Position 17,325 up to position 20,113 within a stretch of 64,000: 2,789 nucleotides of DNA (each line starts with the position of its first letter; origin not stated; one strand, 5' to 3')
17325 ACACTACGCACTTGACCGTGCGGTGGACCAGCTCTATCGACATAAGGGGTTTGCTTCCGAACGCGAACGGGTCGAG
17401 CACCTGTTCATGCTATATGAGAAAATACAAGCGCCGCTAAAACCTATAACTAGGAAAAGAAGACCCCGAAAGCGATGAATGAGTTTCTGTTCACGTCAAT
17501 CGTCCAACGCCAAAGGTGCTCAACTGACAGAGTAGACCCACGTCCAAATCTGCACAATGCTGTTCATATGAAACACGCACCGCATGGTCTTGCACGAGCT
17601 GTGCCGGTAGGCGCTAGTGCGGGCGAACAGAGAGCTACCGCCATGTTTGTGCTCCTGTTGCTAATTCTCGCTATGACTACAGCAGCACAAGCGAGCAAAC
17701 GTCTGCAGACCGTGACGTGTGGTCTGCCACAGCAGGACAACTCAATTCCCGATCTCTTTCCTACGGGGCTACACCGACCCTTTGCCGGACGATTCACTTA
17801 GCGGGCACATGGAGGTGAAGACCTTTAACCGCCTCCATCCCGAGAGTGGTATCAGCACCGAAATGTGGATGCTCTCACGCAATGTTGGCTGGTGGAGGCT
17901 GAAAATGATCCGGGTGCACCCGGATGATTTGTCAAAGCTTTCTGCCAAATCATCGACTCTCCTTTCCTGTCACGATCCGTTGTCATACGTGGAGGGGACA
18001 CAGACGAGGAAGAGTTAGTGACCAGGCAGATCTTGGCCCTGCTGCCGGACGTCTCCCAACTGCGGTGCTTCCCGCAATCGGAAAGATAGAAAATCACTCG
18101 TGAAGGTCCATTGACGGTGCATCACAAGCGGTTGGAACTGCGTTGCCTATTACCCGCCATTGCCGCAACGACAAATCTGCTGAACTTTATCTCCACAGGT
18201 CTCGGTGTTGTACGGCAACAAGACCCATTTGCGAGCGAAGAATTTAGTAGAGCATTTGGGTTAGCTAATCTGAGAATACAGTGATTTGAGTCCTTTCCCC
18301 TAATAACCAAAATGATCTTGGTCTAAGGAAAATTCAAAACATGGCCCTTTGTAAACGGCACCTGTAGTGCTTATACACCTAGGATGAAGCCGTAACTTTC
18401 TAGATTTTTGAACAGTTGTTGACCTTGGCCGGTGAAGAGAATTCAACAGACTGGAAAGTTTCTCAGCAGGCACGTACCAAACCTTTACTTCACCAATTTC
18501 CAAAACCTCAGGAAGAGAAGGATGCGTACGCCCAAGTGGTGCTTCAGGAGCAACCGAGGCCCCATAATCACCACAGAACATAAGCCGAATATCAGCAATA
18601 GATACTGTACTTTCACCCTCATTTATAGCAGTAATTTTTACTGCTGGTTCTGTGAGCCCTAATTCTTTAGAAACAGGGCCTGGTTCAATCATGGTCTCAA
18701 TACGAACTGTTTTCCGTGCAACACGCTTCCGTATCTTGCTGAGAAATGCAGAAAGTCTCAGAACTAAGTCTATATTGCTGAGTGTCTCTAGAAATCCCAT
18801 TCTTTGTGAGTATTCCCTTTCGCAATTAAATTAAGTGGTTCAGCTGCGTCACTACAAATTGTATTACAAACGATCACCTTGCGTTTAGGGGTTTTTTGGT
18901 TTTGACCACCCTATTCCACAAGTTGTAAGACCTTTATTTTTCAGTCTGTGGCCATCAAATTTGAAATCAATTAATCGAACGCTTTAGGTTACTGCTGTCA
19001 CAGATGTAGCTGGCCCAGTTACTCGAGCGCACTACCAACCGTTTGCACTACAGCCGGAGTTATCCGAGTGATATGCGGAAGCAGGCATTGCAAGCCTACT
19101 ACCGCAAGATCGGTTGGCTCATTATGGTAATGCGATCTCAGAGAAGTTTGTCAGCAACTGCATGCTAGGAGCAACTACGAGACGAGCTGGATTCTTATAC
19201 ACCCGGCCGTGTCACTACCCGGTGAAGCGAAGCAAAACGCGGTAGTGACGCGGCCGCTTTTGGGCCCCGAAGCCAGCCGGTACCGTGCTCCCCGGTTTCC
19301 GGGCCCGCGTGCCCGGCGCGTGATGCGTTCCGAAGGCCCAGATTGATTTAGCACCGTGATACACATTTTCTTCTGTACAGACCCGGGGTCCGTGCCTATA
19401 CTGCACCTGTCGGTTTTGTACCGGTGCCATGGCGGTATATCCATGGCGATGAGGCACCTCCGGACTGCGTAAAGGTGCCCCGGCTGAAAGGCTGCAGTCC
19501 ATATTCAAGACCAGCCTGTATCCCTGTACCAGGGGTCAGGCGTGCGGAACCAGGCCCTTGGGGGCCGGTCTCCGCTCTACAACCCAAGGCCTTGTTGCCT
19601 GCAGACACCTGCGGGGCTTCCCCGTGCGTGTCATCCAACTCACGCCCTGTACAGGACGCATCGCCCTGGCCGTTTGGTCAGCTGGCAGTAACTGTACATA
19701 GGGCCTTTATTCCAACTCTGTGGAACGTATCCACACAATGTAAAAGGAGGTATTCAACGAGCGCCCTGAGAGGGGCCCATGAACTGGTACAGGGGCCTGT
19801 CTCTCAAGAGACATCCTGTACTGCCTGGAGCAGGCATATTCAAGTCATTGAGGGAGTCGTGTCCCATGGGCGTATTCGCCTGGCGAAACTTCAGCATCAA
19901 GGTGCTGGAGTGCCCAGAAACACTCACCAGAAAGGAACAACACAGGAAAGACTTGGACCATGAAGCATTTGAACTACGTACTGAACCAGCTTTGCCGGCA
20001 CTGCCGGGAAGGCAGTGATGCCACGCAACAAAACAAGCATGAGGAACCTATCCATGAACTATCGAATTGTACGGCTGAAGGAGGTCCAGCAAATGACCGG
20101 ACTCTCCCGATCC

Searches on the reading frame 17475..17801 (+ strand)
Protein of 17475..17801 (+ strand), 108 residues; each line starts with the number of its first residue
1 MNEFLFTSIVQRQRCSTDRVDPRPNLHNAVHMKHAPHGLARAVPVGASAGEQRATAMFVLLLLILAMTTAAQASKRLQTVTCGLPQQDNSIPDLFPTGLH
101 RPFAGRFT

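Call 7: search_protein_families(library=pfam, proteins=[window:17475-17801:+], max_evalue=0.01)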
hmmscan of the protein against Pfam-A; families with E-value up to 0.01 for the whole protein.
window:17475-17801:+ (108 aa): 0 families

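Call 10: search_protein_families(library=padloc, proteins=[window:17475-17801:+], max_evalue=0.01)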
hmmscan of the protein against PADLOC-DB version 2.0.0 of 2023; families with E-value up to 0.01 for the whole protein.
window:17475-17801:+ (108 aa): 0 families

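Call 20: search_protein_families(library=pfam, proteins=[window:17475-17801:+], max_evalue=1)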
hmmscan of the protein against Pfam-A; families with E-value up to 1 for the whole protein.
window:17475-17801:+ (108 aa): 0 families

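Call 21: search_protein_families(library=ncbifam, proteins=[window:17475-17801:+], max_evalue=0.01)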
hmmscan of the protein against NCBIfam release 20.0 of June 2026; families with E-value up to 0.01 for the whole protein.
window:17475-17801:+ (108 aa): 0 families

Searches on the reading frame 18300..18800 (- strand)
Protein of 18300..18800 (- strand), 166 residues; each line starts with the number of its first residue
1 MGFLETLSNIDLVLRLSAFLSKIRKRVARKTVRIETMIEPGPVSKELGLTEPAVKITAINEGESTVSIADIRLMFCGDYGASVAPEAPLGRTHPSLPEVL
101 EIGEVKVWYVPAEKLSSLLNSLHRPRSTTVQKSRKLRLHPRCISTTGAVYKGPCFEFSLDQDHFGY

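Call 7: search_protein_families(library=pfam, proteins=[window:18300-18800:-], max_evalue=0.01)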
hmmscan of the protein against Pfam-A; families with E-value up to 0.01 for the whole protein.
window:18300-18800:- (166 aa): 0 families

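Call 10: search_protein_families(library=padloc, proteins=[window:18300-18800:-], max_evalue=0.01)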
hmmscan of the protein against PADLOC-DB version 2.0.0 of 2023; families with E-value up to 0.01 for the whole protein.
window:18300-18800:- (166 aa): 0 families

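Call 20: search_protein_families(library=pfam, proteins=[window:18300-18800:-], max_evalue=1)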
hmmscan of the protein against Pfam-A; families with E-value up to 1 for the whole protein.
window:18300-18800:- (166 aa): 0 families

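Call 21: search_protein_families(library=ncbifam, proteins=[window:18300-18800:-], max_evalue=0.01)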
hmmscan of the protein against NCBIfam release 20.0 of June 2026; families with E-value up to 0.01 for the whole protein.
window:18300-18800:- (166 aa): 0 families

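Call 92: find_homologous_proteins(query=window:18300-18800:-, max_evalue=0.001)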
Query window:18300-18800:- (166 aa): 37 proteins with E <= 0.001 among 92 candidates.
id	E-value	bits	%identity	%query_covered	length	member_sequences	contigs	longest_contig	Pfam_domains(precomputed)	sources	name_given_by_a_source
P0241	7.7e-104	362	100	100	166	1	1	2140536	-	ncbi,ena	-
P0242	3.0e-61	224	61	99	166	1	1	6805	-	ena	-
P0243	1.9e-41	160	56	75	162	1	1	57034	-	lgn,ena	-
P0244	2.5e-41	159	56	83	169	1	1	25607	-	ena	-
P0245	5.4e-40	155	55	80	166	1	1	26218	-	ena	-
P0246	5.7e-40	155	49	98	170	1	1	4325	-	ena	-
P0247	1.0e-39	154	52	91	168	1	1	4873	-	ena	-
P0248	1.2e-39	154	48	98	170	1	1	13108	-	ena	-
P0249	5.8e-39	152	53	84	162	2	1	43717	-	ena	-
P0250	6.5e-39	151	53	83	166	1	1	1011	-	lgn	-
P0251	1.7e-38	150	55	77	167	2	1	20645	-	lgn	-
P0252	5.1e-38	148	51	83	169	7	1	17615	-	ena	-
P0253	5.1e-38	148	50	89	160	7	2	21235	-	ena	-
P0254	1.2e-37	147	48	86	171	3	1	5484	-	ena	-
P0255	2.0e-37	147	52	83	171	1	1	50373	-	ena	-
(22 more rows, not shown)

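Call 95: find_encoding_contigs(protein=P0243, flank=6000, max_places=2)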
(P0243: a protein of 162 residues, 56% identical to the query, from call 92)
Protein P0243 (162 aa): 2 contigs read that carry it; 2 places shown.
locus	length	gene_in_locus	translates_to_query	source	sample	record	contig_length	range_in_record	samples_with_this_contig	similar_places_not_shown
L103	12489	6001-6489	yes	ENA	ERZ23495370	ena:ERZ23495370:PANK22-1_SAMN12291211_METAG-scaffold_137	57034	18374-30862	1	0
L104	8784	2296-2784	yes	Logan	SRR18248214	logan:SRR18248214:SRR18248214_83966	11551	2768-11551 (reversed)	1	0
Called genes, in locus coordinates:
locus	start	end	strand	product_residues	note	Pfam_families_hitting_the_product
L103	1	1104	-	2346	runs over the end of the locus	PF00109:ketoacyl-synt, PF02801:Ketoacyl-synt_C, PF16197:KAsynt_C_assoc, PF22336:RhiE-like_linker, PF00698:Acyl_transf_1, PF21089:PKS_DH_N, PF22953:SpnB_Rossmann, PF08240:ADH_N, +8 more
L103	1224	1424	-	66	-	-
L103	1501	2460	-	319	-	PF03747:ADP_ribosyl_GH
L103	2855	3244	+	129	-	PF06296:RelE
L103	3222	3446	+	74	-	-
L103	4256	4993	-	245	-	-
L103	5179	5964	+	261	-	-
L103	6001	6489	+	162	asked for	-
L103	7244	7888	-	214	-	-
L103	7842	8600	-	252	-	PF02481:DNA_processg_A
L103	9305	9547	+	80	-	-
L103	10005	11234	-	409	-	-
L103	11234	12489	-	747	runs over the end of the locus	PF13589:HATPase_c_3, PF02518:HATPase_c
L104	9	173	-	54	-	-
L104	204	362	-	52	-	-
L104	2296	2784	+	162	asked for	-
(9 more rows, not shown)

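Call 99: predict_structure(alignment_id=A8)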
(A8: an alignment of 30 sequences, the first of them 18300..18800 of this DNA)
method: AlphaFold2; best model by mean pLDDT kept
length: 166 residues; sequences in the alignment: 30
mean_pLDDT: 81.9   pTM: 0.72
mean pLDDT of the five models: 81.9, 81.6, 81.6, 80.1, 79.4
residues with pLDDT >= 90: 81; 70-90: 37; 50-70: 43; < 50: 5
segments of 3 or more residues with pLDDT < 50: 26-28
pLDDT, mean of each block of 10 residues (from residue 1): 55 67 53 93 71 95 94 91 90 95 96 90 66 81 95 91 61
secondary structure, 60 per line:
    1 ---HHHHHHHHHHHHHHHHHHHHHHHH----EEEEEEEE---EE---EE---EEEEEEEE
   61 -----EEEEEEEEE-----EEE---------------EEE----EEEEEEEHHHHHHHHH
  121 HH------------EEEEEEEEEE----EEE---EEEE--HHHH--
elements in order: H4-27 E32-39 E53-60 E66-74 E80-82 E98-100 E105-111 H112-122 E135-144 E149-151 E155-158 H161-164

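Call 102: fold_search(model_id=the predicted structure, library=pdb)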
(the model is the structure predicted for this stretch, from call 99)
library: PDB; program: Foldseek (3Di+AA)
matches with E <= 10: 1231; with E <= 0.001: 3
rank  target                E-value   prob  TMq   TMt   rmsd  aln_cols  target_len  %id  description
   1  4kkp_B                5.0e-04  1.00  0.38  0.29   7.6       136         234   14  Crystal structure of Vibrio cholerae RbmA (crystal form 2) (released 2013-05-22)
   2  4kkp_A                8.8e-04  1.00  0.38  0.28   7.8       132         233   15  Crystal structure of Vibrio cholerae RbmA (crystal form 2) (released 2013-05-22)
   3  1tza_A                8.8e-04  1.00  0.32  0.38   8.8       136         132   14  X-ray structure of Northeast Structural Genomics Consortium target SoR45 (released 2004-07-27)
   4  8fk7_A                1.1e-03  1.00  0.36  0.43   9.6       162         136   12  Structure of the Pyrobaculum calidifontis flagellar-like archaeal type IV pilus (released 2023-06-28)
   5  1tza_B                1.5e-03  1.00  0.34  0.43   8.3       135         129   13  X-ray structure of Northeast Structural Genomics Consortium target SoR45 (released 2004-07-27)
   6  2f1e_MODEL_1_A        1.7e-03  1.00  0.31  0.41   8.8       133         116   12  Solution structure of ApaG protein (released 2006-10-24)
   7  9n9j_5                3.6e-03  1.00  0.37  0.42   6.9       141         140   13  Structure of a GRP94 folding intermediate engaged with a CCDC134- and FKBP11-bound secretory translocon (released 2025-11-19)
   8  9b7l_L                3.8e-03  0.99  0.32  0.43   8.4       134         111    7  Fab2-2 in complex with the capsid of Adeno-associated virus type 9 (released 2025-04-16)
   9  4be6_A                4.7e-03  1.00  0.33  0.26   9.4       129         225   14  V. cholera biofilm scaffolding protein RbmA (released 2013-12-18)
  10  8rjc_5                5.0e-03  1.00  0.36  0.34   7.0       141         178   13  Structure of the rabbit 80S ribosome stalled on a 2-TMD rhodopsin intermediate in complex with Sec61-TRAP, open confor (released 2024-01-24)
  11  2x6c                  5.3e-03  1.00  0.42  0.30   8.2       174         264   14  Potassium Channel from Magnetospirillum Magnetotacticum (released 2010-06-23)
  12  6w8u_A                5.8e-03  1.00  0.31  0.36   9.8       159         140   12  Cryo-EM of the Pyrobaculum arsenaticum pilus (released 2020-07-08)
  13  3zrs                  5.8e-03  0.99  0.36  0.25   8.0       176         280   11  X-ray crystal structure of a KirBac potassium channel highlights a mechanism of channel opening at the bundle-crossing g (released 2012-01-11)
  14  6pbk_A                6.1e-03  1.00  0.39  0.53   6.5       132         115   12  Archaellum periplasmic stator protein complex FlaF and FlaG from Sulfolobus acidocaldarius (released 2019-11-20)
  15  4kkq_A                6.1e-03  1.00  0.33  0.26   9.4       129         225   15  Crystal structure of Vibrio cholerae RbmA (crystal form 1) (released 2013-05-22)
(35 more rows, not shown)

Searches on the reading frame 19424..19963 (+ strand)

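Call 7: search_protein_families(library=pfam, proteins=[window:19424-19963:+], max_evalue=0.01)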
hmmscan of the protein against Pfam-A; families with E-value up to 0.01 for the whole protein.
window:19424-19963:+ (179 aa): 0 families

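Call 10: search_protein_families(library=padloc, proteins=[window:19424-19963:+], max_evalue=0.01)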
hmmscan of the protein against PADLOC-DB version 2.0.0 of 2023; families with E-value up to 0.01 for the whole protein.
window:19424-19963:+ (179 aa): 0 families

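Call 20: search_protein_families(library=pfam, proteins=[window:19424-19963:+], max_evalue=1)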
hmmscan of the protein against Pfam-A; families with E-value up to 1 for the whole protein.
window:19424-19963:+ (179 aa): 1 family
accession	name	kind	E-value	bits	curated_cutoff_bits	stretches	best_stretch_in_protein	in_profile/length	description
PF00341.22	PDGF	-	0.43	11.3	27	1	13-35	24-46/82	PDGF/VEGF domain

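Call 21: search_protein_families(library=ncbifam, proteins=[window:19424-19963:+], max_evalue=0.01)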
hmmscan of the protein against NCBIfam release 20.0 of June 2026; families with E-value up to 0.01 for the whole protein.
window:19424-19963:+ (179 aa): 0 families
